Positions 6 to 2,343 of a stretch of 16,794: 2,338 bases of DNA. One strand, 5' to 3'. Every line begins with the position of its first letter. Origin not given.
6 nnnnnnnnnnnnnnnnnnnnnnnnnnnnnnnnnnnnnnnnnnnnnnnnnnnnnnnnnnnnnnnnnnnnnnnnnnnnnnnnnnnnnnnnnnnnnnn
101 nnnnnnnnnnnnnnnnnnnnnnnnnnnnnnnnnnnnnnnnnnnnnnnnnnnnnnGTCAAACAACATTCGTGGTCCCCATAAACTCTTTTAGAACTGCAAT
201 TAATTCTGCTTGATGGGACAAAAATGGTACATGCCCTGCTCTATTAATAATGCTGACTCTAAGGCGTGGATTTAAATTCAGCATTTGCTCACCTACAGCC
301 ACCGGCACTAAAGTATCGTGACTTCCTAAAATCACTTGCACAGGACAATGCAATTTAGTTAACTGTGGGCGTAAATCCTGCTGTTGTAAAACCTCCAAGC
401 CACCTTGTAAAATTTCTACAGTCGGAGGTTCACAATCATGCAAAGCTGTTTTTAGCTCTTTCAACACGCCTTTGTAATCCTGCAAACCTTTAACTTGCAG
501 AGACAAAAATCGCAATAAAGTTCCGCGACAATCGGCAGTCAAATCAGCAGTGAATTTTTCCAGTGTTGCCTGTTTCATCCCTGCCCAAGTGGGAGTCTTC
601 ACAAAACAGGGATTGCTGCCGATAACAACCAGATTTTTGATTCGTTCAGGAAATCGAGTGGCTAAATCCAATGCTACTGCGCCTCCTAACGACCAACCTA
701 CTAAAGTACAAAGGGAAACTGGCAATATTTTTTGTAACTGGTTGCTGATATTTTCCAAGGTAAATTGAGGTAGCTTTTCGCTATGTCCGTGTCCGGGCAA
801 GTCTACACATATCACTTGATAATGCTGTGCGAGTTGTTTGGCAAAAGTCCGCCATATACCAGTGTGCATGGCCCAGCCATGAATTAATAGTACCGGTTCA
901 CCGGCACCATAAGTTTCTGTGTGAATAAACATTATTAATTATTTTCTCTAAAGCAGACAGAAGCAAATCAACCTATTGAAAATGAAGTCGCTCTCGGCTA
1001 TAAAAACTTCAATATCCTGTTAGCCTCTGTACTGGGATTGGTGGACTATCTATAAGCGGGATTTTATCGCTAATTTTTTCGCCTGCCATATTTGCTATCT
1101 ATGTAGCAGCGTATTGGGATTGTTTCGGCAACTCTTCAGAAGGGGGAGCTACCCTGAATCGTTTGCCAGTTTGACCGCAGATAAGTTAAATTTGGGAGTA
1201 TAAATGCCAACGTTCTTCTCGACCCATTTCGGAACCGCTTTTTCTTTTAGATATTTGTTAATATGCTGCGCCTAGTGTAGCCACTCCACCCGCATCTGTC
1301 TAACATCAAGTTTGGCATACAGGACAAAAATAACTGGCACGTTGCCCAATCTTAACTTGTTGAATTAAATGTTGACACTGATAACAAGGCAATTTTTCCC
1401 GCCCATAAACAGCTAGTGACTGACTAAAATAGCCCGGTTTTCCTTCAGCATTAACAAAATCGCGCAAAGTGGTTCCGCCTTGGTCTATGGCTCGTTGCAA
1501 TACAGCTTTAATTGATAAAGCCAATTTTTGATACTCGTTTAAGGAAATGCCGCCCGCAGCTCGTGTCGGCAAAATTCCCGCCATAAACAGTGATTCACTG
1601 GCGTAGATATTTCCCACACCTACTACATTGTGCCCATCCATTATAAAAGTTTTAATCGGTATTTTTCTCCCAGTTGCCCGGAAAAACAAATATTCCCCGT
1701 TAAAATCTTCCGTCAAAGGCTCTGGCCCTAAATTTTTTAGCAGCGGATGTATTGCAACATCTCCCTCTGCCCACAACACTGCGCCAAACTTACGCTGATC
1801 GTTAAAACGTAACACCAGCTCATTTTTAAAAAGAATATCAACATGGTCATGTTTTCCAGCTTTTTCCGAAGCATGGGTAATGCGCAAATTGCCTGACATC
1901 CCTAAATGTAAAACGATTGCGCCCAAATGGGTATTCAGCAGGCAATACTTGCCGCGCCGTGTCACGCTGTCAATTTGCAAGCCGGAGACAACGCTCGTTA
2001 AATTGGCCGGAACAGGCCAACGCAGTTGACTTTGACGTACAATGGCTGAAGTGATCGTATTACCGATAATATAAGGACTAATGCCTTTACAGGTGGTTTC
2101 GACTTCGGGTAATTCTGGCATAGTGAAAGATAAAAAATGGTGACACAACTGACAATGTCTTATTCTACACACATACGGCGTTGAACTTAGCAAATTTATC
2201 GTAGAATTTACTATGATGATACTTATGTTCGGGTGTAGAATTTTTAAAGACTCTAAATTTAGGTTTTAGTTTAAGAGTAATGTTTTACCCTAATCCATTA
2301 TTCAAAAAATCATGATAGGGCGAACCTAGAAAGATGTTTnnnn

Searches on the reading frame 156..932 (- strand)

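Call 3: search_protein_families(library=pfam, proteins=[window:156-932:-], max_evalue=0.01)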
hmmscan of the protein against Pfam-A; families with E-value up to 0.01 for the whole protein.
window:156-932:- (258 aa): 9 families
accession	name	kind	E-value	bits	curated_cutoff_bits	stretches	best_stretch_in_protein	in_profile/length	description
PF00561.26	Abhydrolase_1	-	1.3e-30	107.3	25.8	1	13-240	2-244/245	alpha/beta hydrolase fold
PF12697.13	Abhydrolase_6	-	2.4e-21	77.8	26.3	1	14-246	1-216/217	Alpha/beta hydrolase family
PF12146.15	Hydrolase_4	-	2.6e-17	63.4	27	1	14-232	7-230/239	Serine aminopeptidase, S33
PF00975.26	Thioesterase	-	1e-07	32.9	26.4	1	24-138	13-131/226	Thioesterase domain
PF07819.20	PGAP1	-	1.1e-05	25.7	24.3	0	10-42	3-35/233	PGAP1-like alpha/beta domain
PF03096.20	Ndr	-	0.0012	18.1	23.3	1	32-206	50-230/283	Ndr family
PF06500.17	FrsA-like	-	0.0038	16.5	22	1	2-106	184-298/414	Esterase FrsA-like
PF05728.18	UPF0227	-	0.0082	16.5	21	0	50-116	37-97/187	Uncharacterised protein family (UPF0227)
PF00756.26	Esterase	-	0.0085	16.3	22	0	67-104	115-146/251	Putative esterase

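Call 4: search_protein_families(library=ncbifam, proteins=[window:156-932:-], max_evalue=0.01)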
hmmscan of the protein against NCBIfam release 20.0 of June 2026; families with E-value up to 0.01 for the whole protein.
window:156-932:- (258 aa): 42 families (the best 25 are shown)
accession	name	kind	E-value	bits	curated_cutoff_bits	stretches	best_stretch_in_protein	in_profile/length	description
TIGR01738.1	bioH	equivalog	4.8e-65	219.6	206.95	1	12-251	5-244/245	pimeloyl-ACP methyl ester esterase BioH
NF007674.0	PRK10349.1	equivalog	1.5e-48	165.7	449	1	5-248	6-249/256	pimeloyl-ACP methyl ester esterase BioH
NF011457.0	PRK14875.1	equivalog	6.6e-34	117.5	307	1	9-253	130-370/372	acetoin dehydrogenase dihydrolipoyllysine-residue acetyltransferase subunit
NF051488.1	bifunc_PcaDC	exception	5.1e-28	98.3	390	1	11-254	12-252/375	bifunctional 3-oxoadipate enol-lactonase/4-carboxymuconolactone decarboxylase PcaDC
TIGR03695.1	menH_SHCHC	equivalog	9e-27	94.1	208.55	2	12-109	3-107/252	2-succinyl-6-hydroxy-2,4-cyclohexadiene-1-carboxylate synthase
TIGR02427.1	protocat_pcaD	equivalog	7.5e-25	87.7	255.85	1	12-252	13-250/251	3-oxoadipate enol-lactonase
NF051487.1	bifunc_PcaCD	exception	1e-23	84.1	430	1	10-252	171-411/413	bifunctional 4-carboxymuconolactone decarboxylase/3-oxoadipate enol-lactonase PcaCD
NF050089.1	i_nPHAscl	equivalog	4.3e-23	81.8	300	2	6-107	13-118/288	intracellular short-chain-length polyhydroxyalkanoate depolymerase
TIGR03056.1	bchO_mg_che_rel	equivalog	6.1e-19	68.1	172.55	1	9-251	26-276/278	alpha/beta fold hydrolase BchO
TIGR03611.1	RutD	equivalog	3.5e-18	65.9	238.5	2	3-105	5-112/258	pyrimidine utilization protein D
NF008340.0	PRK11126.1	equivalog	4e-17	62.3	261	1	14-112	17-118/255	2-succinyl-6-hydroxy-2,4-cyclohexadiene-1-carboxylate synthase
NF045632.1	hydroxlase_HsaD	equivalog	1.7e-16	60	400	1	4-253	27-289/290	4,5:9,10-diseco-3-hydroxy-5,9,17-trioxoandrosta-1(10),2-diene-4-oate hydrolase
TIGR03343.1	biphenyl_bphD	equivalog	7.4e-14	51.6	462.15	1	3-244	22-272/282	2-hydroxy-6-oxo-6-phenylhexa-2,4-dienoate hydrolase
NF002938.0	PRK03592.1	equivalog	1.5e-13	50.7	241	1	3-128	22-148/298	haloalkane dehalogenase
NF007954.0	PRK10673.1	equivalog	2.4e-13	50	399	1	12-112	17-120/255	esterase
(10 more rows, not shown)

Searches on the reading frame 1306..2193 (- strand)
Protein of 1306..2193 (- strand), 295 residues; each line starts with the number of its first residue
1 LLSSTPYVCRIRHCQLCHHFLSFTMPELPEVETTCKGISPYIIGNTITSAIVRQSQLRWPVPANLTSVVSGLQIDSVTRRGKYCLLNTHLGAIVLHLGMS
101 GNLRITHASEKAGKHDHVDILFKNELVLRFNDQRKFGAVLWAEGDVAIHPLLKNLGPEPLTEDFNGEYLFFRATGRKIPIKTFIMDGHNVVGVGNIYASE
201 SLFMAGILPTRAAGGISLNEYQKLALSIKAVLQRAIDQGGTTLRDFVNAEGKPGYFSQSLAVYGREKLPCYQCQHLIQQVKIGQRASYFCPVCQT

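Call 3: search_protein_families(library=pfam, proteins=[window:1306-2193:-], max_evalue=0.01)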
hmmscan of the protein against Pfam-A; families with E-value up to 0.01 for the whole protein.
window:1306-2193:- (295 aa): 3 families
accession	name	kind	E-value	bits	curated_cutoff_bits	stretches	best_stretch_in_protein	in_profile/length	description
PF01149.29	Fapy_DNA_glyco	-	3.8e-34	118.3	25.5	1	25-139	1-117/117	Formamidopyrimidine-DNA glycosylase N-terminal domain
PF06831.19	H2TH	-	8e-26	90.3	34.7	1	155-245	1-91/93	Formamidopyrimidine-DNA glycosylase H2TH domain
PF06827.20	zf-FPG_IleRS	-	1.9e-05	24.8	21.3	1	268-294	2-28/30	Zinc finger found in FPG and IleRS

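Call 4: search_protein_families(library=ncbifam, proteins=[window:1306-2193:-], max_evalue=0.01)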
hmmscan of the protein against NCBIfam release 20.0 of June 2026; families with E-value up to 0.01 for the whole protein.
window:1306-2193:- (295 aa): 7 families
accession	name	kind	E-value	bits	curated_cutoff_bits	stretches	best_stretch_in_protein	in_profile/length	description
NF002211.1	PRK01103.1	equivalog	6.7e-101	337.4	212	1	25-294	1-273/274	bifunctional DNA-formamidopyrimidine glycosylase/DNA-(apurinic or apyrimidinic site) lyase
TIGR00577.1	fpg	equivalog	2.9e-88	295.8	203.3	1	25-294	1-276/276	DNA-formamidopyrimidine glycosylase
NF010551.0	PRK13945.1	equivalog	5e-66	223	348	1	25-295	1-282/282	DNA-formamidopyrimidine glycosylase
NF011386.0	PRK14811.1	equivalog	1.2e-60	205.1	414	1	25-294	1-262/269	DNA-formamidopyrimidine glycosylase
NF011385.0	PRK14810.1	equivalog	1.9e-60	204.6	423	1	25-294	1-271/272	DNA-formamidopyrimidine glycosylase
NF040775.1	endonuc_Nei2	equivalog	4.3e-24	85.3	400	1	29-294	5-251/252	endonuclease VIII Nei2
NF007763.0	PRK10445.1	equivalog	4.3e-20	72.2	252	1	25-294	1-262/263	endonuclease VIII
